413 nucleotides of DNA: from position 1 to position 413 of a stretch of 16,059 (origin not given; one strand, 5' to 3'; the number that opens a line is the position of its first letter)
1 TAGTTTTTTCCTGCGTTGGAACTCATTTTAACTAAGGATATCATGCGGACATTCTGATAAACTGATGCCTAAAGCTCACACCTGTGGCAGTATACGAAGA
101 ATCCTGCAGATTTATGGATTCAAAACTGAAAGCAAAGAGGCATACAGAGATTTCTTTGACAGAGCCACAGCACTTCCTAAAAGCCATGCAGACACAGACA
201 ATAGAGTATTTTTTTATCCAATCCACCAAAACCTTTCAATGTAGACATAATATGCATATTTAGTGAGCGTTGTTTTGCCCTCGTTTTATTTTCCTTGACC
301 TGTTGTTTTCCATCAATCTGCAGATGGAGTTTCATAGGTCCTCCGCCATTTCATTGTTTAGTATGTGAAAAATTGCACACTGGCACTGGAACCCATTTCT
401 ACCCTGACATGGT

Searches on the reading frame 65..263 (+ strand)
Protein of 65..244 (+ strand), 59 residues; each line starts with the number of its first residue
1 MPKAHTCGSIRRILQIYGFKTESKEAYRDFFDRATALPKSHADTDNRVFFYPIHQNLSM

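Call 60: search_protein_families(library=pfam, proteins=[window:65-244:+, window:84-263:+], max_evalue=0.01)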
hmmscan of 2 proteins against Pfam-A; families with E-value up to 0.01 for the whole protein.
window:65-244:+ (59 aa): 0 families

window:84-263:+ (59 aa): 0 families
